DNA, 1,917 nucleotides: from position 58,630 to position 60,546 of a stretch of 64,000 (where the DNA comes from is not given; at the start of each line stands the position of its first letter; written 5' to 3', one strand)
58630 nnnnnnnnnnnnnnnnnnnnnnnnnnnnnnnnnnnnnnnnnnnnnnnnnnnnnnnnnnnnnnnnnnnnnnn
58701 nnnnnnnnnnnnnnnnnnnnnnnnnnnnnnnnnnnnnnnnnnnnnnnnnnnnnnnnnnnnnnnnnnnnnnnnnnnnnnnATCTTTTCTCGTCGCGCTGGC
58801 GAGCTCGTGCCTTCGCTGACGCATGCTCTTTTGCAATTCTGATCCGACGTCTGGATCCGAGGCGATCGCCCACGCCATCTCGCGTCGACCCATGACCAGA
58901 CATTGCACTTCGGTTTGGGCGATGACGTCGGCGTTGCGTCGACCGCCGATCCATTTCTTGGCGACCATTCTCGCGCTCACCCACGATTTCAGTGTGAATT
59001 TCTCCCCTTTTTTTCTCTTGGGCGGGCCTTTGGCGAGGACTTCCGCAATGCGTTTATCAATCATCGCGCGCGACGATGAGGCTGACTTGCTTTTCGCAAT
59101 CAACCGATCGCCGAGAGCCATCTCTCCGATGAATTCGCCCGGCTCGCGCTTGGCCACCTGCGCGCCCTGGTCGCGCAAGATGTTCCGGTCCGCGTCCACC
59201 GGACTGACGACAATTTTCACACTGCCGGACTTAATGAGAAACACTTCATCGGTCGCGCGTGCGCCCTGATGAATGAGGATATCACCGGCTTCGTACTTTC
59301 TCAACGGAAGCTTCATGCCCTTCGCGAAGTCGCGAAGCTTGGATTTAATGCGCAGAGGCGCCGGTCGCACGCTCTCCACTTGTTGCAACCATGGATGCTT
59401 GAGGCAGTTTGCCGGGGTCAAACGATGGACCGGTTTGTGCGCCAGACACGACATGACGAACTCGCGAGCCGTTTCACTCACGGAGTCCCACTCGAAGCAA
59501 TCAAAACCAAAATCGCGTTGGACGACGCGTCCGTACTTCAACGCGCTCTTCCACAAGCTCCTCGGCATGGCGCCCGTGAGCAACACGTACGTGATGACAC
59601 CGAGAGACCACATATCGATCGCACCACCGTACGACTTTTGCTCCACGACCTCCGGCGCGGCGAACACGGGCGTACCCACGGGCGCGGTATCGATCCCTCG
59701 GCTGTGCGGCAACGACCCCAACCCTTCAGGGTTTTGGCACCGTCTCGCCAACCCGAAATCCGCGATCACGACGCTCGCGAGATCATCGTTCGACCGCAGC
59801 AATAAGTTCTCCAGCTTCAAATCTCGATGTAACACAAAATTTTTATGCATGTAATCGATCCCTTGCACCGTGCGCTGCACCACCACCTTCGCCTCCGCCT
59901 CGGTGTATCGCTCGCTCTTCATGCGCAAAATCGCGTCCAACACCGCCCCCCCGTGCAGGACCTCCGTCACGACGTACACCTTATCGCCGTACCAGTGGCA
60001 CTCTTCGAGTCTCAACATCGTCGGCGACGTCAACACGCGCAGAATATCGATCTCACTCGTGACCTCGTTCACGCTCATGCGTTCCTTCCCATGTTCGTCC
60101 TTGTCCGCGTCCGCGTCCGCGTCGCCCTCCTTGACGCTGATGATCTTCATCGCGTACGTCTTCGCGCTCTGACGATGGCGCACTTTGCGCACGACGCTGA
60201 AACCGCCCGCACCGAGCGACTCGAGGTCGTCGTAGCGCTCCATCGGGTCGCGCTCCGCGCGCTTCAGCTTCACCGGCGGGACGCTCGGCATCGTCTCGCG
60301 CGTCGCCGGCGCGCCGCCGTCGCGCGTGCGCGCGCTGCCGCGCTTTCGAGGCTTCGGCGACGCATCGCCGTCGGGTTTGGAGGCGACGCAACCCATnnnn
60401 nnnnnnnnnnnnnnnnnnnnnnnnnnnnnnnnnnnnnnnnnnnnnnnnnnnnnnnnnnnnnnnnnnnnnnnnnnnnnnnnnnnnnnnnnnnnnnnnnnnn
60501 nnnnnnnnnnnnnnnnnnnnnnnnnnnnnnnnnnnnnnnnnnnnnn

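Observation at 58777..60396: Protein kinase with the cyclic-nucleotide-binding domain C-terminal to the catalytic domain, plus N-terminal MGC acylation site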

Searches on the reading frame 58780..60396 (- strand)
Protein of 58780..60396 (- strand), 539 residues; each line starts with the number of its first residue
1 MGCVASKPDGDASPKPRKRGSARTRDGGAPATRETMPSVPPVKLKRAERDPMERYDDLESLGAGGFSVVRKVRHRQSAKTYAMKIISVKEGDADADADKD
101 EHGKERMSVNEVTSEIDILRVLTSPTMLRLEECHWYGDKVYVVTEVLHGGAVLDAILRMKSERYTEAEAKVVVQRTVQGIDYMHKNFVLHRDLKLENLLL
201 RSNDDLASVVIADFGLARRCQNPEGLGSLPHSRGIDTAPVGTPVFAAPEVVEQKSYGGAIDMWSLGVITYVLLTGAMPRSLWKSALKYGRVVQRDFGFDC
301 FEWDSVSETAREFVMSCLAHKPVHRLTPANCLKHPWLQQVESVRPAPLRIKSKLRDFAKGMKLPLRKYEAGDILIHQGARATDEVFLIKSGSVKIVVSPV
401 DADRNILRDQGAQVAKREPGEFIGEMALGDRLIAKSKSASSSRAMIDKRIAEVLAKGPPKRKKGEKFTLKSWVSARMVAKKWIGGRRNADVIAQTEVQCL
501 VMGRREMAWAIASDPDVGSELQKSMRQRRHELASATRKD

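Call 4: search_protein_families(library=pfam, proteins=[window:58780-60396:-], max_evalue=1)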
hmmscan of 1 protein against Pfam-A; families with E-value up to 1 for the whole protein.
window:58780-60396:- (539 aa): 8 families
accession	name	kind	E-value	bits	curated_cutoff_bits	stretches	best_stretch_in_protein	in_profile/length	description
PF00069.31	Pkinase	-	2.8e-57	194.6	31.7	1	55-337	1-263/263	Protein kinase domain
PF07714.23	PK_Tyr_Ser-Thr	-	4.1e-25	89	23.1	1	59-331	5-254/258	Protein tyrosine and serine/threonine kinase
PF00027.35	cNMP_binding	-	1.3e-12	48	27.5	2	366-429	2-57/89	Cyclic nucleotide-binding domain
PF06293.20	Kdo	-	0.0004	20.3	21.3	1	141-218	93-170/207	Lipopolysaccharide kinase (Kdo/WaaP) family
PF13095.12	FTA2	-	0.014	15.5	30.2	1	37-108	6-75/214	Kinetochore Sim4 complex subunit FTA2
PF16749.10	Arteri_nsp7a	-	0.033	14.8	27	1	349-401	63-112/130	Arterivirus nonstructural protein 7 alpha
PF17667.7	Pkinase_fungal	-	0.047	12.8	24.1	1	174-272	293-383/387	Fungal protein kinase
PF12330.14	Haspin_kinase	-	0.05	13.1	25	1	65-219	109-255/364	Haspin like kinase domain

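Call 5: find_homologous_proteins(query=window:58780-60396:-)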
Query window:58780-60396:- (539 aa): 2246 proteins with E <= 0.001 among 8000 candidates; the best 120 are listed.
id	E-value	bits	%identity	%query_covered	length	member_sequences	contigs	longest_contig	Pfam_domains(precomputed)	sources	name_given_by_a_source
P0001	0.0e+0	1194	99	100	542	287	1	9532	PF07714.24,PF00069.32,PF00027.36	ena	-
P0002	0.0e+0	1121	92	100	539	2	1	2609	PF07714.24,PF00069.32,PF00027.36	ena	-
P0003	0.0e+0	1108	91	100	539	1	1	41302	PF07714.24,PF00069.32,PF00027.36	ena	-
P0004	0.0e+0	1107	91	100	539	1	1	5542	PF07714.24,PF00069.32,PF00027.36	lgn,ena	-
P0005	0.0e+0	1106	90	100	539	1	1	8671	PF07714.24,PF00069.32,PF00027.36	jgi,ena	-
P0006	0.0e+0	1098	90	100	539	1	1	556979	PF07714.24,PF00069.32,PF00027.36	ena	-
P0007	0.0e+0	1033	92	92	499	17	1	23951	PF06293.21,PF07714.24,PF00069.32,PF00027.36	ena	-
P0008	7.5e-252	855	71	99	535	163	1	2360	PF07714.24,PF00069.32,PF00027.36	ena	-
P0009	1.7e-249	847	70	100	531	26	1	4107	PF07714.24,PF00069.32,PF00027.36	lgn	-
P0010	1.5e-243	828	70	99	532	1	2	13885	PF07714.24,PF00069.32,PF00027.36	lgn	-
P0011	3.9e-242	823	70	99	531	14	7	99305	PF07714.24,PF00069.32,PF00027.36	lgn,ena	-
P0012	1.7e-241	821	72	93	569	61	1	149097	PF07714.24,PF00069.32,PF00027.36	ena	-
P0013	5.5e-234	796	68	99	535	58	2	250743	PF07714.24,PF00069.32,PF00027.36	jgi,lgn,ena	-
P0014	2.0e-233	794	68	100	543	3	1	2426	PF07714.24,PF00069.32,PF00027.36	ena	-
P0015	6.2e-232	789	66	99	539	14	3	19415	PF07714.24,PF00069.32,PF00027.36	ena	-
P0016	6.1e-230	783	68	99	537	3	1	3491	PF07714.24,PF00069.32,PF00027.36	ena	-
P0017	2.6e-206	705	71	83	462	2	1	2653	PF07714.24,PF00069.32,PF00027.36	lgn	-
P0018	2.4e-172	593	52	99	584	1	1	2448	PF07714.24,PF00069.32,PF00027.36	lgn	-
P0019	2.9e-167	576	52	98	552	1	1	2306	PF07714.24,PF00069.32,PF00027.36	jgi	-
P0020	7.5e-162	558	57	80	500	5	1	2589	PF07714.24,PF00069.32,PF00027.36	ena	-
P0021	1.5e-157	544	59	78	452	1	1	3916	PF07714.24,PF00069.32,PF00027.36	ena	-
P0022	2.5e-157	543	50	99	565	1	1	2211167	PF06293.21,PF07714.24,PF00069.32,PF00027.36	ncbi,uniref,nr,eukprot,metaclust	ncbi:uncharacterized protein MICPUCDRAFT_50468 [Micromonas pusilla CCMP1545]|uniref:Predicted protei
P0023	5.2e-156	539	59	78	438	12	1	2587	PF07714.24,PF00069.32,PF00027.36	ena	-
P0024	1.8e-155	537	59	78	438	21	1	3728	PF06293.21,PF07714.24,PF00069.32,PF00027.36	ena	-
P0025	2.3e-155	537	59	78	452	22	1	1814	PF07714.24,PF00069.32,PF00027.36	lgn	-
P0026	4.1e-155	536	58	78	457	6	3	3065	PF07714.24,PF00069.32,PF00027.36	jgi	jgi:serine/threonine protein kinase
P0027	1.1e-153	531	58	77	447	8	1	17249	PF07714.24,PF00069.32,PF00027.36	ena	-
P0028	2.2e-153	530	59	77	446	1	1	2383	PF07714.24,PF00069.32,PF00027.36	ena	-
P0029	3.6e-153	529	59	77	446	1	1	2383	PF07714.24,PF00069.32,PF00027.36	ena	-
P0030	2.0e-152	527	56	78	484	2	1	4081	PF07714.24,PF00069.32,PF00027.36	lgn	-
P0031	3.3e-152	526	55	81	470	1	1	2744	PF06293.21,PF07714.24,PF00069.32,PF00027.36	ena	-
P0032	5.9e-152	525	55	81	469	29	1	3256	PF06293.21,PF07714.24,PF00069.32,PF00027.36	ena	-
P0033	1.8e-151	524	56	78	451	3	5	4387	PF07714.24,PF00069.32,PF00027.36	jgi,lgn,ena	-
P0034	7.5e-151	522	57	79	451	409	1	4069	PF06293.21,PF07714.24,PF00069.32,PF00027.36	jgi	-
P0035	8.1e-151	522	56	78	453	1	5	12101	PF07714.24,PF00069.32,PF00027.36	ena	-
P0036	1.1e-150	521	56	78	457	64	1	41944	PF07714.24,PF00069.32,PF00027.36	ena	-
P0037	4.8e-150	519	55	82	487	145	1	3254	PF06293.21,PF07714.24,PF00069.32,PF00027.36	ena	-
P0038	5.1e-150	519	56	78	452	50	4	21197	PF07714.24,PF00069.32,PF00027.36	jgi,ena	jgi:serine/threonine protein kinase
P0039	1.0e-149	518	54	82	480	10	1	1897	PF06293.21,PF07714.24,PF00069.32,PF00027.36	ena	-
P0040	2.3e-149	517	54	82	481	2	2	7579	PF06293.21,PF07714.24,PF00069.32,PF00027.36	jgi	jgi:serine/threonine protein kinase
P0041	5.0e-149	516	54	82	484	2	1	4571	PF06293.21,PF07714.24,PF00069.32,PF00027.36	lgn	-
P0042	8.6e-148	512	55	78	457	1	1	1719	PF06293.21,PF07714.24,PF00069.32,PF00027.36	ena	-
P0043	1.0e-147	511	56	78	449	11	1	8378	PF07714.24,PF00069.32,PF00027.36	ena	-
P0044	1.2e-135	472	53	80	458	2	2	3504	PF06293.21,PF07714.24,PF00069.32,PF00027.36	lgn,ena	-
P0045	7.8e-133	462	63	62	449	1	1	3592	PF07714.24,PF00069.32,PF00027.36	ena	-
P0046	2.2e-127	444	62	61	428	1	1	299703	PF06293.21,PF07714.24,PF00069.32,PF00027.36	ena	-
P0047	5.0e-123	430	67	53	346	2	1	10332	PF07714.24,PF00069.32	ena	-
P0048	1.5e-108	382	53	60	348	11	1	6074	PF07714.24,PF00069.32,PF00027.36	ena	-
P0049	2.7e-103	365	53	60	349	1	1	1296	PF00069.32,PF00027.36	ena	-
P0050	1.4e-92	330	55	51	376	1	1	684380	PF00069.32,PF00027.36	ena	-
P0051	3.2e-88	315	51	55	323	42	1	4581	PF00069.32,PF00027.36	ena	-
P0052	1.3e-84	303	72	35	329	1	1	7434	PF00027.36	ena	-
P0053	4.1e-80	288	51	51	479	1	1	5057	PF00069.32,PF00027.36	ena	-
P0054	1.3e-70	257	34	54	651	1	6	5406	PF06293.21,PF07714.24,PF00069.32,PF03109.23,PF14531.13,PF17667.8,PF01636.30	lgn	-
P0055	4.2e-69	252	33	54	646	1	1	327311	PF06293.21,PF07714.24,PF00069.32,PF05445.18,PF17667.8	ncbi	ncbi:unnamed protein product [Pylaiella littoralis]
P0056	1.7e-66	244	32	54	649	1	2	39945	PF06293.21,PF07714.24,PF00069.32,PF14531.13,PF17667.8,PF01636.30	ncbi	ncbi:unnamed protein product [Ectocarpus fasciculatus]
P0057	2.8e-65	239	33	54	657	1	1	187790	PF06293.21,PF07714.24,PF00069.32,PF14531.13,PF17667.8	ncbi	ncbi:unnamed protein product [Ascophyllum nodosum]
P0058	1.8e-63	234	31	97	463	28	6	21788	PF07714.24,PF00069.32,PF00027.36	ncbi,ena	-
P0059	3.4e-63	233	31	92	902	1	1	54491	PF07714.24,PF00069.32,PF02847.24,PF00027.36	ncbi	ncbi:hypothetical protein CYMTET_52709, partial [Cymbomonas tetramitiformis]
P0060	3.6e-63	233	32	98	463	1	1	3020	PF07714.24,PF00069.32,PF00027.36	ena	-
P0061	1.1e-62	231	31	98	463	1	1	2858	PF07714.24,PF00069.32,PF00027.36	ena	-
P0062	4.2e-62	229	33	93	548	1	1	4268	PF07714.24,PF00069.32,PF00027.36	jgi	-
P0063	7.6e-62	228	31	97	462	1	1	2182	PF07714.24,PF00069.32,PF00027.36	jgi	jgi:serine/threonine protein kinase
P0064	1.9e-60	224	33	88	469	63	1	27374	PF07714.24,PF00069.32,PF00027.36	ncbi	-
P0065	2.9e-60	223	32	79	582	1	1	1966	PF07714.24,PF00069.32,PF00027.36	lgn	-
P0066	2.4e-59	220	33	45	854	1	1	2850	PF06293.21,PF07714.24,PF00069.32,PF17667.8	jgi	-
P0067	2.9e-59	220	33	88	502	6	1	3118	PF07714.24,PF00069.32,PF00027.36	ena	-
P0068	2.6e-58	217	32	53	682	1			PF06293.21,PF07714.24,PF00069.32,PF03109.23,PF14531.13,PF17667.8,PF01636.30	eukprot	eukprot:g11446.t1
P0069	7.9e-58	215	37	63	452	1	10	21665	PF07714.24,PF00069.32,PF00027.36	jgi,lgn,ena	-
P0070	2.7e-57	213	31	89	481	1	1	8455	PF07714.24,PF00069.32,PF00027.36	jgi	-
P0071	3.3e-57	213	34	67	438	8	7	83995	PF07714.24,PF00069.32,PF00027.36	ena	-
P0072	8.8e-55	205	32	86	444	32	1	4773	PF07714.24,PF00069.32,PF00027.36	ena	-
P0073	1.1e-54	205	29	100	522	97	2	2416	PF07714.24,PF00069.32,PF00027.36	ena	-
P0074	1.0e-52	198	33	70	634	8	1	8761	PF07714.24,PF00069.32,PF00027.36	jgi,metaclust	metaclust:\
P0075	1.5e-47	181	36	38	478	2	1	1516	PF06293.21,PF07714.24,PF00069.32,PF03109.23,PF01636.30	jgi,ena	jgi:serine/threonine protein kinase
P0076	1.5e-46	178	32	87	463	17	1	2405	PF07714.24,PF00069.32,PF00027.36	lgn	-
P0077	5.4e-46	176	34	65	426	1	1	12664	PF07714.24,PF00069.32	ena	-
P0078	7.2e-46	175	37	42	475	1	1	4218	PF06293.21,PF07714.24,PF00069.32,PF03109.23,PF14531.13,PF01636.30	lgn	-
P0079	3.5e-45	173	33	52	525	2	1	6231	PF06293.21,PF07714.24,PF00069.32,PF03109.23,PF17667.8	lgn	-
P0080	6.2e-44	169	35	54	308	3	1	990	PF07714.24,PF00069.32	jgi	-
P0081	9.2e-44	169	30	55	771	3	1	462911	PF06293.21,PF07714.24,PF00069.32,PF00433.30,PF03109.23,PF14531.13,PF01163.29,PF01636.30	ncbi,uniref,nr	ncbi:kinase domain protein [Necator americanus]|uniref:Ribosomal protein S6 kinase n=1 Tax=Necator a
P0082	1.4e-43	168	33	52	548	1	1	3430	PF06293.21,PF07714.24,PF00069.32,PF03109.23,PF01636.30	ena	-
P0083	1.8e-43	168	34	58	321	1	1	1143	PF07714.24,PF00069.32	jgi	-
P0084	4.4e-43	166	32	64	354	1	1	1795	PF06293.21,PF07714.24,PF00069.32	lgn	-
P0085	6.7e-43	166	36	53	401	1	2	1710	PF06293.21,PF07714.24,PF00069.32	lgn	-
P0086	7.8e-43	165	34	53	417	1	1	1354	PF07714.24,PF00069.32,PF14531.13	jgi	-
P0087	1.1e-42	165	35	57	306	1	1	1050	PF07714.24,PF00069.32,PF03109.23,PF14531.13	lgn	-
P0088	1.4e-42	165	33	58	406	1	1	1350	PF06293.21,PF07714.24,PF00069.32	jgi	-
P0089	1.5e-42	164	34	68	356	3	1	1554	PF07714.24,PF00069.32,PF00027.36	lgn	-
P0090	2.2e-42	164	34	56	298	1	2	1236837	PF07714.24,PF00069.32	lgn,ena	-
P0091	3.3e-42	163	36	52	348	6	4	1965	PF07714.24,PF00069.32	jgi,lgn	-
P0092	4.6e-42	163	36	54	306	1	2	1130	PF07714.24,PF00069.32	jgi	-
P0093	1.7e-41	161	37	53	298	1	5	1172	PF06293.21,PF07714.24,PF00069.32,PF03109.23,PF14531.13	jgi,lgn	-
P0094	1.8e-41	161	36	53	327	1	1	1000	PF07714.24,PF00069.32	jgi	-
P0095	2.3e-41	161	33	65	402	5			PF07714.24,PF00069.32,PF14531.13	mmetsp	mmetsp:Transcript_30288/g.57102 ORF Transcript_30288/g.57102 Transcript_30288/m.57102 type:complete 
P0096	4.5e-41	160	34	58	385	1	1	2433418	PF06293.21,PF07714.24,PF00069.32,PF14531.13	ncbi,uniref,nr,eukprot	ncbi:CAMK CAMK1 kinase [Micractinium conductrix]|uniref:CAMK CAMK1 kinase n=1 Tax=Micractinium condu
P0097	4.9e-41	160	34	63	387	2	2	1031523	PF06293.21,PF07714.24,PF00069.32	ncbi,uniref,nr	ncbi:CAMK/CAMK1 protein kinase [Phytophthora cinnamomi]|uniref:CAMK/CAMK1 protein kinase n=1 Tax=Phy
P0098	5.2e-41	159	36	52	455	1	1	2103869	PF07714.24,PF00069.32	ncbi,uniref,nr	ncbi:hypothetical protein Agub_g7475 [Astrephomene gubernaculifera]|uniref:Protein kinase domain-con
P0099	6.0e-41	159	33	53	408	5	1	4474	PF07714.24,PF00069.32,PF00027.36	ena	-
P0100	7.2e-41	159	34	53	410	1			PF07714.24,PF00069.32,PF14531.13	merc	-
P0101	2.0e-40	158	33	65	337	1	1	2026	PF07714.24,PF00069.32,PF00027.36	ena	-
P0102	2.1e-40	157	33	56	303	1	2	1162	PF07714.24,PF00069.32,PF14531.13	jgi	-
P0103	2.8e-40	157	34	63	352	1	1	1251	PF07714.24,PF00069.32,PF03109.23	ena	-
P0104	4.0e-40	156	35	58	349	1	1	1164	PF06293.21,PF07714.24,PF00069.32,PF14531.13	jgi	-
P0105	4.4e-40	156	34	56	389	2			PF07714.24,PF00069.32,PF17667.8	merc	-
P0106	7.5e-40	156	33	63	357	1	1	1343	PF07714.24,PF00069.32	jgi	-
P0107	8.1e-40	155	32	58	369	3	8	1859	PF07714.24,PF00069.32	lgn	-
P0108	8.4e-40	155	41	26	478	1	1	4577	PF00069.32,PF00027.36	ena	-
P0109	1.0e-39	155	32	68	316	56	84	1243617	PF07714.24,PF00069.32,PF00027.36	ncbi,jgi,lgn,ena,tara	tara:strand:+ start:592 stop:1542 length:951 start_codon:yes stop_codon:yes gene_type:complete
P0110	1.0e-39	155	35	53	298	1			PF07714.24,PF00069.32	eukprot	eukprot:TRINITY_DN81_c1_g1_i1.p1 TRINITY_DN81_c1_g1~~TRINITY_DN81_c1_g1_i1.p1 ORF type:complete len:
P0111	1.2e-39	155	33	57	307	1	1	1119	PF07714.24,PF00069.32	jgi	-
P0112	1.4e-39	155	34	59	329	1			PF06293.21,PF07714.24,PF00069.32,PF03109.23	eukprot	eukprot:Phypoly_transcript_13147.p1 GENE.Phypoly_transcript_13147~~Phypoly_transcript_13147.p1 ORF t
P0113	1.5e-39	155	32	66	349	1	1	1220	PF07714.24,PF00069.32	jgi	jgi:calcium/calmodulin-dependent protein kinase I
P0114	1.7e-39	154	33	65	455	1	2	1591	PF07714.24,PF00069.32,PF00168.37,PF03109.23,PF14531.13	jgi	-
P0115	1.8e-39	154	35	53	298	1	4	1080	PF06293.21,PF07714.24,PF00069.32,PF14531.13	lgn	-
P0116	3.4e-39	153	34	53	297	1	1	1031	PF07714.24,PF00069.32,PF14531.13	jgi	-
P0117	3.9e-39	153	34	53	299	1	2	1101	PF06293.21,PF07714.24,PF00069.32,PF14531.13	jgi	-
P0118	4.2e-39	153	33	53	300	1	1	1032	PF07714.24,PF00069.32,PF14531.13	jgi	-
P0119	4.4e-39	153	35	56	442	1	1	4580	PF07714.24,PF00069.32,PF00168.37,PF03109.23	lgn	-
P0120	5.8e-39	153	35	56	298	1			PF06293.21,PF07714.24,PF00069.32,PF03109.23,PF14531.13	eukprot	eukprot:gene7597-9341_t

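Call 10: find_encoding_contigs(protein=window:58780-60396:-, flank=6000, max_places=4)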
Protein window:58780-60396:- (539 aa): 3 contigs read that carry it; 3 places shown.
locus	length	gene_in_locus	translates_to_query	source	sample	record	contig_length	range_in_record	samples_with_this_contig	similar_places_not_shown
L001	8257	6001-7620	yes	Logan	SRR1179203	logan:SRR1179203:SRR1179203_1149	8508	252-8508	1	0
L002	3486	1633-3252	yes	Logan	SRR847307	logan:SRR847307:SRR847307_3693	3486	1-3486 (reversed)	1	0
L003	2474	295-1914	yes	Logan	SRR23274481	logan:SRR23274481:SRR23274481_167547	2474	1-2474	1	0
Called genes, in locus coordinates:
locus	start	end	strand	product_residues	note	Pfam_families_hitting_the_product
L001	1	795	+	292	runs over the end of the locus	PF09011:HMG_box_2 (weak), PF27637:MNM1_beta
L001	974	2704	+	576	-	PF07690:MFS_1, PF00083:Sugar_tr, PF07690:MFS_1, PF00083:Sugar_tr (weak)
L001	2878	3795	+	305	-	PF04502:Saf4_Yju2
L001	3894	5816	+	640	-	PF00005:ABC_tran, PF19055:ABC2_membrane_7, PF01061:ABC2_membrane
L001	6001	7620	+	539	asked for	PF00069:Pkinase, PF07714:PK_Tyr_Ser-Thr, PF00027:cNMP_binding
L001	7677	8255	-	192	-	?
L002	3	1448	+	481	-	?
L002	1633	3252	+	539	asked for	PF00069:Pkinase, PF07714:PK_Tyr_Ser-Thr, PF00027:cNMP_binding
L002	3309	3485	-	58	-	?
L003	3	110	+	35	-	?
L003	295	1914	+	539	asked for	PF00069:Pkinase, PF07714:PK_Tyr_Ser-Thr, PF00027:cNMP_binding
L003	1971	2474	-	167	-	?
